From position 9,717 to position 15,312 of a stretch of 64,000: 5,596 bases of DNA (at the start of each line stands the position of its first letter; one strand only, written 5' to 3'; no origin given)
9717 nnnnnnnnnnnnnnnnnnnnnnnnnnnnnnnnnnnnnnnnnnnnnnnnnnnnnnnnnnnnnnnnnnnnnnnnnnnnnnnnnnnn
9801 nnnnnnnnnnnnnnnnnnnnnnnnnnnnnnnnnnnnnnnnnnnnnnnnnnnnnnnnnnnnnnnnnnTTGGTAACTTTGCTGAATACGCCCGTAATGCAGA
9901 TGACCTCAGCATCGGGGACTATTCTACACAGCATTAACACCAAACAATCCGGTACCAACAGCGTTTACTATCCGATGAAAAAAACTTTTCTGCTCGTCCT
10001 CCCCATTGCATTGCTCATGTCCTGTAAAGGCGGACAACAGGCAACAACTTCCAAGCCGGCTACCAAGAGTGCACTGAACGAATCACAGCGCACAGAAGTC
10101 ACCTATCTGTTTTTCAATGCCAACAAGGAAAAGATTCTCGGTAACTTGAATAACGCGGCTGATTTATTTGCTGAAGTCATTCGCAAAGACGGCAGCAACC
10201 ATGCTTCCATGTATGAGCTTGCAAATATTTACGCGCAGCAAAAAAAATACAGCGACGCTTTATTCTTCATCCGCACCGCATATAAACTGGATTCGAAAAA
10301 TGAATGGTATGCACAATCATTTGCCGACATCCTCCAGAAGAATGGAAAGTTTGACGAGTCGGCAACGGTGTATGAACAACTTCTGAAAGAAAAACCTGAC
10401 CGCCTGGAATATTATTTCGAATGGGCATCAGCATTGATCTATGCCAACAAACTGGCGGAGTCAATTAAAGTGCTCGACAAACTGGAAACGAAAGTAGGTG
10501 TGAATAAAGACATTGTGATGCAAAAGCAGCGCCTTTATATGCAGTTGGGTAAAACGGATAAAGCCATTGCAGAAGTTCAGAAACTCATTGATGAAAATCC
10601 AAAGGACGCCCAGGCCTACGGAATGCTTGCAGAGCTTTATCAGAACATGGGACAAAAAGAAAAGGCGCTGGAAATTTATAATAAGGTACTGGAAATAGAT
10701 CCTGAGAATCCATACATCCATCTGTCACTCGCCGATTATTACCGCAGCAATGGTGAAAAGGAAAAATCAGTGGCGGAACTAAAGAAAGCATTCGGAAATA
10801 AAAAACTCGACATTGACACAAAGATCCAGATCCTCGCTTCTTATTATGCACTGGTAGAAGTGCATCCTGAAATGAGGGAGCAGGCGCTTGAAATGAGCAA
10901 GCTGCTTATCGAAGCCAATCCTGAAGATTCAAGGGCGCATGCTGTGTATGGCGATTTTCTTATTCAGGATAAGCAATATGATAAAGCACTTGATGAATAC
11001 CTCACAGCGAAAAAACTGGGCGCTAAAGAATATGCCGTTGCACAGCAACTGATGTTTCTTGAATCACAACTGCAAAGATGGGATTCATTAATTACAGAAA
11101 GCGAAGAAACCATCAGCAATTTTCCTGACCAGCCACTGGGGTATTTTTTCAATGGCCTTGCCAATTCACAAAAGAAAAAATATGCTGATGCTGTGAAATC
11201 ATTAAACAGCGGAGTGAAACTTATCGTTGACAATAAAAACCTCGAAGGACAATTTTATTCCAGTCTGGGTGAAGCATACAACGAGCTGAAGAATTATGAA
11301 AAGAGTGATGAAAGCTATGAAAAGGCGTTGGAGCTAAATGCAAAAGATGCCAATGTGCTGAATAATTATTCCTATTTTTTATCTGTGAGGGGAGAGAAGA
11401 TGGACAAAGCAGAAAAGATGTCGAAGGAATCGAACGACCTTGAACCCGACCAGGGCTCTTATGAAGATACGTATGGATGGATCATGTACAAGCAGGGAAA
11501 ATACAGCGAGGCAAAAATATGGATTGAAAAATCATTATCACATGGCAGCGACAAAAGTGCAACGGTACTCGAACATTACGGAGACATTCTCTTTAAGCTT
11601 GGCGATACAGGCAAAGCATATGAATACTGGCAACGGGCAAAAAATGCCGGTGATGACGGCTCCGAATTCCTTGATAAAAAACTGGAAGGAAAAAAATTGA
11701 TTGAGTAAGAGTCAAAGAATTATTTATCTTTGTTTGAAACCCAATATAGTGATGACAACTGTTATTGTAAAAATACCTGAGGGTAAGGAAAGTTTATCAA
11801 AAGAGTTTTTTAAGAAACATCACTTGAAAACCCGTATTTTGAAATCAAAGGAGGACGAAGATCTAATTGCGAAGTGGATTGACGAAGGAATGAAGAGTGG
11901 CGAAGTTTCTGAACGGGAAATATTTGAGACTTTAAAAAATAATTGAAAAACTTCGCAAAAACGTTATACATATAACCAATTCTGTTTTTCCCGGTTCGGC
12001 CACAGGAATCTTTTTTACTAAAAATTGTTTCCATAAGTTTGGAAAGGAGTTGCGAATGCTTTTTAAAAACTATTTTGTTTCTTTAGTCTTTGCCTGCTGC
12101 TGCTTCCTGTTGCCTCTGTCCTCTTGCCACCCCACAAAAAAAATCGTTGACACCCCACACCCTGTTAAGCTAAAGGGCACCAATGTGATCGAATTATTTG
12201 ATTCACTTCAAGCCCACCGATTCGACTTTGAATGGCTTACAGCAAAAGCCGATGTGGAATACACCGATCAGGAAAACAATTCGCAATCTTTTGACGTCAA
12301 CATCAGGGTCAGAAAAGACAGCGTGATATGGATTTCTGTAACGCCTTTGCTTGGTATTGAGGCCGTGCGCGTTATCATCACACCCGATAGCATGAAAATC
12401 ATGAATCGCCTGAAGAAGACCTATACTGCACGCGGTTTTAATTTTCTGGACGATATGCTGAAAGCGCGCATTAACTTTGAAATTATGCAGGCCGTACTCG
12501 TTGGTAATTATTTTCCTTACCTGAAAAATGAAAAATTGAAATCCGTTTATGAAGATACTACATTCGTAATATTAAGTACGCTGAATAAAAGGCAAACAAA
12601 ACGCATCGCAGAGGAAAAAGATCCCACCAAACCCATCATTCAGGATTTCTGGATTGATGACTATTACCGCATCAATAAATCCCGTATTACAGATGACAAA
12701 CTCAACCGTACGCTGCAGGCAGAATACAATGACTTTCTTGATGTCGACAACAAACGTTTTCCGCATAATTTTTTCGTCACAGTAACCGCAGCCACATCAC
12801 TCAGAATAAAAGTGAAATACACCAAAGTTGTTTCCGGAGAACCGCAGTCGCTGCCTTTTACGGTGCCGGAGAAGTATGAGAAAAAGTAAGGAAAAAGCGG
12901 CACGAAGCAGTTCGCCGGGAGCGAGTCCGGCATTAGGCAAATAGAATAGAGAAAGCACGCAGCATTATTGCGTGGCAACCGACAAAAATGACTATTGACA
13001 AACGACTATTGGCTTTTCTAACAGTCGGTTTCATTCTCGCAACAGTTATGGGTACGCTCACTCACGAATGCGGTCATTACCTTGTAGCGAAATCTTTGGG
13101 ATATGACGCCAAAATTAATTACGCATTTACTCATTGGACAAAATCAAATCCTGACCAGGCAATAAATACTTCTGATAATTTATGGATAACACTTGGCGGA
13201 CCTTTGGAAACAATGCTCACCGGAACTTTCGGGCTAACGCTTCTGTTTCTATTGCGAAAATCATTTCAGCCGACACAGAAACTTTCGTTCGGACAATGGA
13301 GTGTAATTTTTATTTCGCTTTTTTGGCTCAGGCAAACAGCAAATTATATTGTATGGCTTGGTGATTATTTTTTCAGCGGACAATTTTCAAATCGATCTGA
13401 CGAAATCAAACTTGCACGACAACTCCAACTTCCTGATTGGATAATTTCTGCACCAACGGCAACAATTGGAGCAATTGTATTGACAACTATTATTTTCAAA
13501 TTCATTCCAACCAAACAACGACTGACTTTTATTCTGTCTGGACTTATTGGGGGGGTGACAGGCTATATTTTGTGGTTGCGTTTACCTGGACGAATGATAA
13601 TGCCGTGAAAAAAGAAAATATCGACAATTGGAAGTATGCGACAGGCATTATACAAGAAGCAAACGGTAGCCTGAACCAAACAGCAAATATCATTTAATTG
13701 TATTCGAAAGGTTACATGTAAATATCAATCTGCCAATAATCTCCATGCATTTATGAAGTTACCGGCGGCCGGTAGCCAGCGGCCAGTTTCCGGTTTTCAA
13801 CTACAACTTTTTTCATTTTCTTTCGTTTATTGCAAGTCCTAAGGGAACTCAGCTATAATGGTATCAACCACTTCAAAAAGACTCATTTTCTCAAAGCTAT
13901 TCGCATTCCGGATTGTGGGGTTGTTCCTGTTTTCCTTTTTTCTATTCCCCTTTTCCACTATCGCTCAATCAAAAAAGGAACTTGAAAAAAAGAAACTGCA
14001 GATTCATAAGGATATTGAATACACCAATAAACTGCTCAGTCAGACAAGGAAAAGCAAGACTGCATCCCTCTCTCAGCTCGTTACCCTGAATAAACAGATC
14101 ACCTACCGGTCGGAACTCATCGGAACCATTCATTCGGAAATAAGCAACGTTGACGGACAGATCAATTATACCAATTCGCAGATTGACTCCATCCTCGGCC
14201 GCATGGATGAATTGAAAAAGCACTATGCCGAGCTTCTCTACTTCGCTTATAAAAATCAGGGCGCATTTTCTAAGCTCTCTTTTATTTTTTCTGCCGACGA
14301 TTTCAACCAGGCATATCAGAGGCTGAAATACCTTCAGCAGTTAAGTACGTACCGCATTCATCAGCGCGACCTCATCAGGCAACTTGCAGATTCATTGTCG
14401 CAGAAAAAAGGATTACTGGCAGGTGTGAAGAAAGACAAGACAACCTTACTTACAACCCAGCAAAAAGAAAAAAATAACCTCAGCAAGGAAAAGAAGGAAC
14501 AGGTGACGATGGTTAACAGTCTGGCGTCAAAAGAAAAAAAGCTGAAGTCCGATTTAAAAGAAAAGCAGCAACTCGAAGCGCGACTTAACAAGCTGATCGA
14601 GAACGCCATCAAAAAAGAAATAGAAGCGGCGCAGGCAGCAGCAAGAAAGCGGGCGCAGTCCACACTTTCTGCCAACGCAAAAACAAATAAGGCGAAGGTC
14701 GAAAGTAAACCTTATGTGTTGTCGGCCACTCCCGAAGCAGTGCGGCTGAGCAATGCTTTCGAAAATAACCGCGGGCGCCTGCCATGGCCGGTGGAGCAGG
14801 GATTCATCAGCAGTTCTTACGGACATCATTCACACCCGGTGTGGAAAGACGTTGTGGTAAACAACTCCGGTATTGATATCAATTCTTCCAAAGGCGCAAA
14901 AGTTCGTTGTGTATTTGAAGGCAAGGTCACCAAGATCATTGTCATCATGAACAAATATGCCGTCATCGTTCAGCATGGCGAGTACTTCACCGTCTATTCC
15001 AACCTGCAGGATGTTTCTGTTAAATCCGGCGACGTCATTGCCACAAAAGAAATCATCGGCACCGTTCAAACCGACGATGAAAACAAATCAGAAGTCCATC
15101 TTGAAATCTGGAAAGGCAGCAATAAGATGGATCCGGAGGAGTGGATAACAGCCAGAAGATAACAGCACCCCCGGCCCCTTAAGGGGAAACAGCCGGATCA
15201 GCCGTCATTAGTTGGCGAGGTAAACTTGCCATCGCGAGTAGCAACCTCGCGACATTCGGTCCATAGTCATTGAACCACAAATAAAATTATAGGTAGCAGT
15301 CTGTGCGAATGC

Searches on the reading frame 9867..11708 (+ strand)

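Call 53: search_protein_families(library=pfam, proteins=[window:9867-11708:+], max_evalue=0.00001)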
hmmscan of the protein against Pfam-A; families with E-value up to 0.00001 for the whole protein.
window:9867-11708:+ (613 aa): 22 families
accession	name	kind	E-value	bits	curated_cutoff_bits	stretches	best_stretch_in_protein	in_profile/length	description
PF07719.23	TPR_2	-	1.9e-38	127.8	27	1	248-281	1-34/34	Tetratricopeptide repeat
PF13432.12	TPR_16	-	1.4e-32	112.2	32.7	1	222-282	5-65/65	Tetratricopeptide repeat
PF13181.12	TPR_8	-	5.3e-29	98.3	25.7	2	248-281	1-34/34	Tetratricopeptide repeat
PF13428.12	TPR_14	-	2e-28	96.4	23.5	0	250-290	3-43/44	Tetratricopeptide repeat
PF13431.12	TPR_17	-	8e-28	94.8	24.4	1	238-269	3-34/34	Tetratricopeptide repeat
PF14559.12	TPR_19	-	3.3e-27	95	25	1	225-289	2-66/68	Tetratricopeptide repeat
PF00515.34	TPR_1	-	1.1e-24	85.6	27.8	1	248-281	1-34/34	Tetratricopeptide repeat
PF13424.12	TPR_12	-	3e-22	79.1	30.1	0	233-279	29-76/77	Tetratricopeptide repeat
PF13414.12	TPR_11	-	3.4e-18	65.5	26.8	1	262-294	8-40/42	TPR repeat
PF23914.1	TPR_CcmH_CycH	-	5.7e-17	62.4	42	0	465-550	54-141/158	Cytochrome c-type biogenesis protein H TPR domain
PF12895.13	ANAPC3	-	8e-15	55.3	27.2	0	124-205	1-81/82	Anaphase-promoting complex, cyclosome, subunit 3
PF13176.12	TPR_7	-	5.1e-14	51.5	27.9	0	250-280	1-31/36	Tetratricopeptide repeat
PF13429.12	TPR_15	-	5.1e-13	49.5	26.2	0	226-309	192-275/280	Tetratricopeptide repeat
PF13174.12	TPR_6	-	3e-11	43.6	26.3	0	253-280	5-32/33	Tetratricopeptide repeat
PF13374.12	TPR_10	-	7.3e-11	42.2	27.5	0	248-277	2-31/42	Tetratricopeptide repeat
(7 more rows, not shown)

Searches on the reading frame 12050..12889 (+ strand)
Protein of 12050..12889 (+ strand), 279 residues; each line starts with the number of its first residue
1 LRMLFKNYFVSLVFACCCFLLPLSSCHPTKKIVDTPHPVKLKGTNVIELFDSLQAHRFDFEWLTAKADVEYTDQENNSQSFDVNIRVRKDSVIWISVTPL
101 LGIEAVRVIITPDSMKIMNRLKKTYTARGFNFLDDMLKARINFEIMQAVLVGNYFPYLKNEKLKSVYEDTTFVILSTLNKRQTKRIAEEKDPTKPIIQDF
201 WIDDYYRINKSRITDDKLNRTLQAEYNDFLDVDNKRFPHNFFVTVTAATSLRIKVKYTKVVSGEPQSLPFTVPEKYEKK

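Call 53: search_protein_families(library=pfam, proteins=[window:12050-12889:+], max_evalue=0.00001)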
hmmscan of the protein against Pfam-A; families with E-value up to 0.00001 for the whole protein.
window:12050-12889:+ (279 aa): 1 family
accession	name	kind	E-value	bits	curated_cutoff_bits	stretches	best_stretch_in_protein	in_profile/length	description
PF14125.13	DUF4292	-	4.5e-43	147.8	23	1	58-278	2-208/209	Domain of unknown function (DUF4292)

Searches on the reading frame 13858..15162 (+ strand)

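Call 53: search_protein_families(library=pfam, proteins=[window:13858-15162:+], max_evalue=0.00001)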
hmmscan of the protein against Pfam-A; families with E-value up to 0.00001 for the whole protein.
window:13858-15162:+ (434 aa): 1 family
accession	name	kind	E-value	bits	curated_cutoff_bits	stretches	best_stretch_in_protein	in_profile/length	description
PF01551.29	Peptidase_M23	-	2.7e-16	60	28.7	1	336-426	3-96/96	Peptidase family M23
